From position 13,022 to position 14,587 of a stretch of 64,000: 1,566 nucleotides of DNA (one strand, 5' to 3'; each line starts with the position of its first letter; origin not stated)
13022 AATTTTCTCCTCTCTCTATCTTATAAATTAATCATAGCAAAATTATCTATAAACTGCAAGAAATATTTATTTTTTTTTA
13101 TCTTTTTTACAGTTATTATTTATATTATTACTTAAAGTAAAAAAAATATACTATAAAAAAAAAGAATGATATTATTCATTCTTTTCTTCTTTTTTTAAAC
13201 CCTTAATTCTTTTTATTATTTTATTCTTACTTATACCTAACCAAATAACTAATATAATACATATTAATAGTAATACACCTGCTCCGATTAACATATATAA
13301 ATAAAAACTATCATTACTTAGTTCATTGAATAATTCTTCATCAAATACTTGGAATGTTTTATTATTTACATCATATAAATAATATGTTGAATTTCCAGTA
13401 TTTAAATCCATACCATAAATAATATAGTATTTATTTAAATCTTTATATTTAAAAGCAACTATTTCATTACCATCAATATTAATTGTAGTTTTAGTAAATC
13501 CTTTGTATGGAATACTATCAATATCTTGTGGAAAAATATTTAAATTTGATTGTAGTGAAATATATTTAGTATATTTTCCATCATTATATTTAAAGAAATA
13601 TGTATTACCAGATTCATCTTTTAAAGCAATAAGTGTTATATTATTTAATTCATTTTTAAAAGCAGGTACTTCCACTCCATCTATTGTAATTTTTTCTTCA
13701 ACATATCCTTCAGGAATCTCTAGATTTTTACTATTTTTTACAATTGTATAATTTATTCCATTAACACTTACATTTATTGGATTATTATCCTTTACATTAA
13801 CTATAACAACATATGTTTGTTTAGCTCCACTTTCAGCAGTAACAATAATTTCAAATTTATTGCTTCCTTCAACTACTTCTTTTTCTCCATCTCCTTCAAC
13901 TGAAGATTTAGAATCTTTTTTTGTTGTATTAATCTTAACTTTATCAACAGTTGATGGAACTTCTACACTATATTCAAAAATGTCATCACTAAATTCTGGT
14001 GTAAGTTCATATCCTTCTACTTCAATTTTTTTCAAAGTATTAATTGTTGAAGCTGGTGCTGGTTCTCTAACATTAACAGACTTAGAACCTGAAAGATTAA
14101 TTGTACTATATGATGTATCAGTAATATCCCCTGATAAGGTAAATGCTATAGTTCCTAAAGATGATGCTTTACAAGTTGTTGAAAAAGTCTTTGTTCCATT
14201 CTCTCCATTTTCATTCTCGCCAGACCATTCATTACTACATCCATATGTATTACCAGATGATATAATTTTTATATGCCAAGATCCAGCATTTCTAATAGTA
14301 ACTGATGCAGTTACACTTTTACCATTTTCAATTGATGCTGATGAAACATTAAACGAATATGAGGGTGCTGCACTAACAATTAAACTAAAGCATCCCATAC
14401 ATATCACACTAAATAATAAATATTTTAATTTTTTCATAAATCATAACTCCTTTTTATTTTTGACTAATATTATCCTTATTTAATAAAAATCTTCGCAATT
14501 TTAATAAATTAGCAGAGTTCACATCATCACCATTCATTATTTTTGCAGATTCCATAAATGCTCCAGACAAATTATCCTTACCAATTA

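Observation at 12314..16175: Operon-like block of three secreted proteins: dockerin/SH3b putative glycosidase, cadherin-like surface protein, TasA-like protein with SipW-cognate signal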

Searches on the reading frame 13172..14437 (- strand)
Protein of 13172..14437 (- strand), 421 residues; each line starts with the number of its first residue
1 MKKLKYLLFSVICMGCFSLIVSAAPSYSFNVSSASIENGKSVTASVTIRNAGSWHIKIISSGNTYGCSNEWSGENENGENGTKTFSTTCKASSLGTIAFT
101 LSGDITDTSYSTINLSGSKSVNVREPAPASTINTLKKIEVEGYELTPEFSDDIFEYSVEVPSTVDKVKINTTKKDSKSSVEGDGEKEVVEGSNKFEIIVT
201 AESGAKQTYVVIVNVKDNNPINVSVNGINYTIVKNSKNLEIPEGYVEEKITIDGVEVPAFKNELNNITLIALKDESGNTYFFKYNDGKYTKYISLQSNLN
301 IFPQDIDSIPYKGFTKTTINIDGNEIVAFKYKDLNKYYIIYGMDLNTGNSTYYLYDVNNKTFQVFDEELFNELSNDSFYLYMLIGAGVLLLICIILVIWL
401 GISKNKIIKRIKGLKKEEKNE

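Call 3: search_protein_families(library=pfam, proteins=[window:13172-14437:-], max_evalue=0.1)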
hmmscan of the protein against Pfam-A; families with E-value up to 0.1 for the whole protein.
window:13172-14437:- (421 aa): 3 families
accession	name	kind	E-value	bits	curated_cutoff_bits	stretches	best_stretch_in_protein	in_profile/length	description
PF12733.13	Cadherin-like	-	1.2e-07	32.5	24.2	1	138-214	4-87/89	Cadherin-like beta sandwich domain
PF17138.9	DUF5111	-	0.0016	18.6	31.9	1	255-309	10-66/122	Domain of unknown function (DUF5111)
PF04139.18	Rad9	-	0.071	13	25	1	160-306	79-191/253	Rad9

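Call 4: search_protein_families(library=ncbifam, proteins=[window:13172-14437:-], max_evalue=0.1)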
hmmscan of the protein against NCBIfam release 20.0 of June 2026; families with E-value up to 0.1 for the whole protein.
window:13172-14437:- (421 aa): 2 families
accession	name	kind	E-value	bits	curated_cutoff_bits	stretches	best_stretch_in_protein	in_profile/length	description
NF033218.1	anchor_AmaP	equivalog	0.0033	17.2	55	1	370-406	38-73/166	alkaline shock response membrane anchor protein AmaP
TIGR02209.1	ftsL_broad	equivalog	0.042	13.8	42.45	0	1-37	1-37/85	cell division protein FtsL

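Call 25: search_solved_structures(query=window:13172-14437:-, max_evalue=1)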
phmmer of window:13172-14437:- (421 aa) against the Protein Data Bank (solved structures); distinct sequences matched with E-value up to 1: 1.
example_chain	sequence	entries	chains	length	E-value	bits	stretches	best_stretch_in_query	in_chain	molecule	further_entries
5h9d_C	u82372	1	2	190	0.36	12.8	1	309-359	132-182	Heptaprenyl diphosphate synthase (HEPPP synthase) subunit 1 family protein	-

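Call 34: find_homologous_proteins(query=window:13172-14437:-, max_evalue=0.001)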
Query window:13172-14437:- (421 aa): 266 proteins with E <= 0.001 among 8000 candidates; the best 120 are listed.
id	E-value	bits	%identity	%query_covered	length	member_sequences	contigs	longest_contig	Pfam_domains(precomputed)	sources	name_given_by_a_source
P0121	8.8e-270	912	100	100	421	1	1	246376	PF12733.14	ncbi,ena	-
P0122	8.6e-170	583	67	93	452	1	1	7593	PF12733.14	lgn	-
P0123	3.5e-169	581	67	92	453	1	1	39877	PF12733.14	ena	-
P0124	2.2e-163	562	78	79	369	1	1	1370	PF12733.14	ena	-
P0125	7.8e-162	557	63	92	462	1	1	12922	PF12733.14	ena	-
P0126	1.0e-158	546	62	99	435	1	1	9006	PF12733.14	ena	-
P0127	2.0e-158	545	61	99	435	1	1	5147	PF12733.14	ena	-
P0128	7.9e-157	540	62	92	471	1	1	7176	PF12733.14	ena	-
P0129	2.8e-155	535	62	92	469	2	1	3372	PF12733.14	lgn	-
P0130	1.2e-151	523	62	92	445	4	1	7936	PF12733.14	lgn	-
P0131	1.5e-143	496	57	92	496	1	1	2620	PF12733.14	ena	-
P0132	6.2e-143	494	57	92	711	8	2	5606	PF12733.14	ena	-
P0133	6.7e-142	491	64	84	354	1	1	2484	PF12733.14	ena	-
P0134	7.8e-142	491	57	100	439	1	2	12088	PF12733.14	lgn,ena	-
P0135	1.1e-141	490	59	92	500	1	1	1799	PF12733.14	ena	-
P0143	4.0e-137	475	56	99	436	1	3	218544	PF12733.14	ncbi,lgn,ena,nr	ncbi:MAG: cadherin-like beta sandwich domain-containing protein [Bacilli bacterium]|nr:cadherin-like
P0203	5.6e-86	307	43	100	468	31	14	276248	PF12733.14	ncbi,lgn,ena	-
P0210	1.3e-81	293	40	92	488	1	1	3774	PF12733.14,PF00963.25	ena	-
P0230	4.7e-72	261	44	72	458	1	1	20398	PF12733.14,PF00963.25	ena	-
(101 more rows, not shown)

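Call 35: find_encoding_contigs(protein=P0126, flank=8000, max_places=2)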
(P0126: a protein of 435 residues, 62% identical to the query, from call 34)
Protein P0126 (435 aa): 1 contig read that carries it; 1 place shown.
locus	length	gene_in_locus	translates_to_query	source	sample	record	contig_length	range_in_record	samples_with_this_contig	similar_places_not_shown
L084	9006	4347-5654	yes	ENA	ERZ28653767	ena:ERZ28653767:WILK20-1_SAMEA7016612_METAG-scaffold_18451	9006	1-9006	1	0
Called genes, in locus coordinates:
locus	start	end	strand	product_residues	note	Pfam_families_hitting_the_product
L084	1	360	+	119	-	?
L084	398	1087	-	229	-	PF03793:PASTA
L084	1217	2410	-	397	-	PF03816:LytR_cpsA_psr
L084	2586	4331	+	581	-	PF00404:Dockerin_1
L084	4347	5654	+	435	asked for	PF12733:Cadherin-like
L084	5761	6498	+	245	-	PF12389:Peptidase_M73 (weak)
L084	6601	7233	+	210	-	-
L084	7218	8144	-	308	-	PF04055:Radical_SAM, PF16199:Radical_SAM_C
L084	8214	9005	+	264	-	?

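Call 36: find_encoding_contigs(protein=P0230, flank=8000, max_places=2)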
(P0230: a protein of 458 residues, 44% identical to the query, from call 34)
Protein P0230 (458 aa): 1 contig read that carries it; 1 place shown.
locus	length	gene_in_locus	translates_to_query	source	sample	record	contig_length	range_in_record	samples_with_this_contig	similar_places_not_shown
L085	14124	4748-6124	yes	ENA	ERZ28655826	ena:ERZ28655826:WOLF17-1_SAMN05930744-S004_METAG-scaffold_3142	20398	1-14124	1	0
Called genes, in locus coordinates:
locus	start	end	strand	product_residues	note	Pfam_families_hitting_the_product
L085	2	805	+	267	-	?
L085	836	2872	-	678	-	PF03816:LytR_cpsA_psr, PF03793:PASTA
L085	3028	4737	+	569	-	PF00404:Dockerin_1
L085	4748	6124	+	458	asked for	PF00963:Cohesin (weak), PF12733:Cadherin-like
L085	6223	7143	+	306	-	-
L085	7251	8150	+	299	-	-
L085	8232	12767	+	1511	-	PF01580:FtsK_SpoIIIE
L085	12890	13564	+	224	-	-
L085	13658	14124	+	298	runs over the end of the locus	-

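Call 37: find_encoding_contigs(protein=P0123, flank=8000, max_places=2)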
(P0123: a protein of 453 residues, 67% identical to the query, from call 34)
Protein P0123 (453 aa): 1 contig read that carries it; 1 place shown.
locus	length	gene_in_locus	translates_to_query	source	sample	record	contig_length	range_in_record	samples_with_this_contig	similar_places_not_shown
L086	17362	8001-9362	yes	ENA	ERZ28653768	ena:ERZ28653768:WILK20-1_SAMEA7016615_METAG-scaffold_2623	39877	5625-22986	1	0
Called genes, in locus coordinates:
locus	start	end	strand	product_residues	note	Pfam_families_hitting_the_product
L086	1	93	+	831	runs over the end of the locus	PF01055:Glyco_hydro_31_2nd, PF21365:Glyco_hydro_31_3rd, PF17137:DUF5110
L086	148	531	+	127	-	-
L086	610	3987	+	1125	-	PF01855:POR_N, PF17147:PFOR_II, PF01558:POR, PF00037:Fer4, PF12837:Fer4_6 (weak), PF13237:Fer4_10 (weak), PF12838:Fer4_7, PF02775:TPP_enzyme_C, +3 more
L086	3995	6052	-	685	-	PF03816:LytR_cpsA_psr, PF03793:PASTA (weak)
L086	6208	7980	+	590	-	PF08239:SH3_3, PF00404:Dockerin_1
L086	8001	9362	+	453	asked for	PF12733:Cadherin-like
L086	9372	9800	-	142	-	-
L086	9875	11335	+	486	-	PF11074:DUF2779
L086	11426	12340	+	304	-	PF00303:Thymidylat_synt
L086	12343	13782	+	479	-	PF01467:CTP_transf_like, PF00383:dCMP_cyt_deam_1, PF14437:MafB19-deam (weak)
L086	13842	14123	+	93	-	PF13780:DUF4176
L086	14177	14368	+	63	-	-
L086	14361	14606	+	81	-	PF07875:Coat_F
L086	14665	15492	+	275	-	PF01171:ATP_bind_3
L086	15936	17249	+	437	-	-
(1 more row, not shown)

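Call 41: search_protein_families(library=pfam, alignment_id=A2, max_evalue=0.01)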
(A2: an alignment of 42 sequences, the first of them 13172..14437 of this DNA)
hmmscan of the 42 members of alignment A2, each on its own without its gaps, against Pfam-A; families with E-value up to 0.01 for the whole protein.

A. member 1, window:13172-14437:- (421 aa): 2 families
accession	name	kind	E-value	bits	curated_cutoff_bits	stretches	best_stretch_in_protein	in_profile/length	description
PF12733.13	Cadherin-like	-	1.2e-07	32.5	24.2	1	138-214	4-87/89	Cadherin-like beta sandwich domain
PF17138.9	DUF5111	-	0.0016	18.6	31.9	1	255-309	10-66/122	Domain of unknown function (DUF5111)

B. families by the number of members that match (of 42 scanned): 16 families
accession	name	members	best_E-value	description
PF12733.13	Cadherin-like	42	2.9e-14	Cadherin-like beta sandwich domain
PF06783.16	UPF0239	3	0.00046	Uncharacterised protein family (UPF0239)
PF00963.24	Cohesin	2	2e-06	Cohesin domain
PF25184.1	YxzE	2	0.0068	YxzE-like putative bacteriocin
PF25494.1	Beta-prop_Rol-3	1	0.00064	Rol-3 five-bladed beta-propeller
PF14851.11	FAM176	1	0.00086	FAM176 family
PF07610.17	DUF1573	1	0.0012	Protein of unknown function (DUF1573)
PF17138.9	DUF5111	1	0.0016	Domain of unknown function (DUF5111)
PF02955.21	GSH-S_ATP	1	0.0018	Prokaryotic glutathione synthetase, ATP-grasp domain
PF15345.11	TMEM51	1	0.0028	Transmembrane protein 51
PF01733.24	Nucleoside_tran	1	0.0052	Nucleoside transporter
PF15706.10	TMEM132_C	1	0.0053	TMEM132 C-terminal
PF14584.11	DUF4446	1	0.0056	Protein of unknown function (DUF4446)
PF15102.11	TMEM154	1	0.007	TMEM154 protein family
PF15807.10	MAP17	1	0.009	Membrane-associated protein 117 kDa, PDZK1-interacting protein 1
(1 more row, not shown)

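Call 44: find_encoding_contigs(protein=P0143, flank=8000, max_places=2)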
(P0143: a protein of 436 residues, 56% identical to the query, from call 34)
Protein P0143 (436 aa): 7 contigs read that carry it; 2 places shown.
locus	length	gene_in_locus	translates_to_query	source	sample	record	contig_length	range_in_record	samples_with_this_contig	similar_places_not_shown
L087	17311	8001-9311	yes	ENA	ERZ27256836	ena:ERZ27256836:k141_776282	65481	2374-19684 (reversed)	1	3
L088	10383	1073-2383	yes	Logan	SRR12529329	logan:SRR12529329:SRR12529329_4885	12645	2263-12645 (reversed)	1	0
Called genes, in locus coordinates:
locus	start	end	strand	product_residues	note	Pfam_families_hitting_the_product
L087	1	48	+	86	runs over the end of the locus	-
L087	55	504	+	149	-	-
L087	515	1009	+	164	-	-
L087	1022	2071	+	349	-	-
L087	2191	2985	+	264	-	PF07484:Collar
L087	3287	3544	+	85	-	PF06949:DUF1292 (weak)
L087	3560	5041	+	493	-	-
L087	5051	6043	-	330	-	-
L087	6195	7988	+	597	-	PF08239:SH3_3, PF00404:Dockerin_1 (weak)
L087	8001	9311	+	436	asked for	PF12733:Cadherin-like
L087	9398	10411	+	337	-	-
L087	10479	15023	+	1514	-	PF01580:FtsK_SpoIIIE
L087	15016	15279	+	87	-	-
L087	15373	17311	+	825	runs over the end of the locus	PF01055:Glyco_hydro_31_2nd, PF21365:Glyco_hydro_31_3rd, PF17137:DUF5110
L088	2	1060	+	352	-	?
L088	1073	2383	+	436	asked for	PF12733:Cadherin-like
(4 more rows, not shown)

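Call 45: find_encoding_contigs(protein=P0203, flank=8000, max_places=2)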
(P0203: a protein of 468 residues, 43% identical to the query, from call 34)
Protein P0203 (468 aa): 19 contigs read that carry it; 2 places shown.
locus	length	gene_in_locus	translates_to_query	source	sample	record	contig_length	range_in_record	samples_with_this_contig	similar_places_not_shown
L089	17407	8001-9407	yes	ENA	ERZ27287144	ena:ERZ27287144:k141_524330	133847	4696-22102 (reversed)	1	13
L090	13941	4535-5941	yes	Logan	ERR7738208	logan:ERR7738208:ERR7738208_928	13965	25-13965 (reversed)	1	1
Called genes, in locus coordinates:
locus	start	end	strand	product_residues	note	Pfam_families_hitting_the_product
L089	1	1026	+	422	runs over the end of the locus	PF08486:SpoIID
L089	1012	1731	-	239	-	PF03418:Peptidase_A25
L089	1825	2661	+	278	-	PF07934:OGG_N, PF00730:HhH-GPD (weak)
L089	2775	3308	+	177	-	PF07963:N_methyl (weak)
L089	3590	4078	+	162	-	-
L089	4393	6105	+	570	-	-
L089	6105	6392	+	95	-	-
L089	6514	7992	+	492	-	PF00404:Dockerin_1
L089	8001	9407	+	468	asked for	PF12733:Cadherin-like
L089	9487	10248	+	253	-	PF21982:RecX_HTH1 (weak)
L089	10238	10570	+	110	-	-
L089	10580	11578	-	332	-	PF13616:Rotamase_3, PF00639:Rotamase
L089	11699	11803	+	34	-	-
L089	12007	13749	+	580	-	PF01935:DUF87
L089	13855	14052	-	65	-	PF00830:Ribosomal_L28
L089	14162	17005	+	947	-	PF02811:PHP, PF07733:DNA_pol3_alpha, PF17657:DNA_pol3_finger, PF14579:HHH_6, PF01336:tRNA_anti-codon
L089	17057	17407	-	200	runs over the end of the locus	PF00163:Ribosomal_S4, PF01479:S4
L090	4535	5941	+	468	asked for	PF12733:Cadherin-like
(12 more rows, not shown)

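Call 47: predict_structure(alignment_id=A2)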
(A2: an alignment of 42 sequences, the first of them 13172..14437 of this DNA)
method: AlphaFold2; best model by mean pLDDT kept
length: 421 residues; sequences in the alignment: 42
mean_pLDDT: 88.0   pTM: 0.52
mean pLDDT of the five models: 88.0, 87.8, 87.0, 86.7, 86.3
residues with pLDDT >= 90: 256; 70-90: 128; 50-70: 35; < 50: 2
segments of 3 or more residues with pLDDT < 50: none
pLDDT, mean of each block of 10 residues (from residue 1): 80 72 85 92 95 95 92 87 94 94 93 95 88 95 94 93 90 94 91 93 94 86 91 87 92 91 93 91 93 89 91 91 92 89 92 93 87 65 76 86 65 54 36
secondary structure, 60 per line:
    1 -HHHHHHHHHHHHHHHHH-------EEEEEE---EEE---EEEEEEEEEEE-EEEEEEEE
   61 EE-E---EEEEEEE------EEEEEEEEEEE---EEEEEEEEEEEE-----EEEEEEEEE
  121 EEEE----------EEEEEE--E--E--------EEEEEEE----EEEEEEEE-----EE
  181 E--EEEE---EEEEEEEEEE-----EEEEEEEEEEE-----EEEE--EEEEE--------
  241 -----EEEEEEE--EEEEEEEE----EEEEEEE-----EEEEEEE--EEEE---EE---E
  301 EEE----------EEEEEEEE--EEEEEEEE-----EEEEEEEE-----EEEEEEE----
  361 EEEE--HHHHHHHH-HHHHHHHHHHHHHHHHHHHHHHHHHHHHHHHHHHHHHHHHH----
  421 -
elements in order: H2-18 E26-31 E35-37 E41-51 E53-62 E68-74 E81-91 E95-106 E112-124 E135-140 E155-161 E166-173 E179-181 E184-187 E191-200 E206-216 E222-225 E228-232 E246-252 E255-262 E267-273 E279-285 E288-291 E300-303 E314-321 E324-331 E337-344 E350-356 E361-364 H367-374 H376-416

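Call 50: search_protein_families(library=pfam, proteins=[P0210, P0230, L084:2586-4331:+, L085:3028-4737:+, L089:6514-7992:+], max_evalue=0.01)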
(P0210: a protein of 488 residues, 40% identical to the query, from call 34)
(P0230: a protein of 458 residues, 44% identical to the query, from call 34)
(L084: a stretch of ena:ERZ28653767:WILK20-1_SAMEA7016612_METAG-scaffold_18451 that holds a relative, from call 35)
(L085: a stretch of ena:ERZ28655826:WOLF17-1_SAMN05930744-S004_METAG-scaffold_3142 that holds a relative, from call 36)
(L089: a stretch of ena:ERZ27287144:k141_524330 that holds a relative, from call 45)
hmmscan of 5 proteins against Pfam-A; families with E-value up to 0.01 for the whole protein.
P0210 (488 aa): 2 families
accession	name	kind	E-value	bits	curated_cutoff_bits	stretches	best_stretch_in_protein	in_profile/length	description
PF12733.13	Cadherin-like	-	1e-12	48.7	24.2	1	151-232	1-89/89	Cadherin-like beta sandwich domain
PF00963.24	Cohesin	-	3.7e-06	27.6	24.1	1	34-118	9-96/139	Cohesin domain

P0230 (458 aa): 2 families
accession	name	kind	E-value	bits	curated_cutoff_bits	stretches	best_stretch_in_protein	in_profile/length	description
PF12733.13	Cadherin-like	-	2.9e-14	53.7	24.2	1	151-232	1-89/89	Cadherin-like beta sandwich domain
PF00963.24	Cohesin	-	2e-06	28.5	24.1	1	34-120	9-98/139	Cohesin domain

L084:2586-4331:+ (581 aa): 1 family
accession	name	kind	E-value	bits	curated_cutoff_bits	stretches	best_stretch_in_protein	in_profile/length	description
PF00404.24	Dockerin_1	-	2.5e-11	44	22.9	1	517-573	1-57/57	Dockerin type I domain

L085:3028-4737:+ (569 aa): 5 families
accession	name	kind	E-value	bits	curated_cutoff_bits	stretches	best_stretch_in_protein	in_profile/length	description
PF00404.24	Dockerin_1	-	3.3e-13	50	22.9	1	506-562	1-57/57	Dockerin type I domain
PF13405.12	EF-hand_6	-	0.00093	19.2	25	0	542-557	10-25/30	EF-hand domain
PF13202.12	EF-hand_5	-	0.0018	18.1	25.9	0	508-522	9-23/25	EF hand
PF00036.39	EF-hand_1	-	0.0041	17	25.4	0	503-525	5-27/29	EF hand domain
PF08239.17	SH3_3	-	0.0043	17.6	27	0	52-94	19-53/54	Bacterial SH3 domain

L089:6514-7992:+ (492 aa): 1 family
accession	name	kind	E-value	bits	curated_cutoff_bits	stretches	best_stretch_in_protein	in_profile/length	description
PF00404.24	Dockerin_1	-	2.5e-13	50.4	22.9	1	429-484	1-56/57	Dockerin type I domain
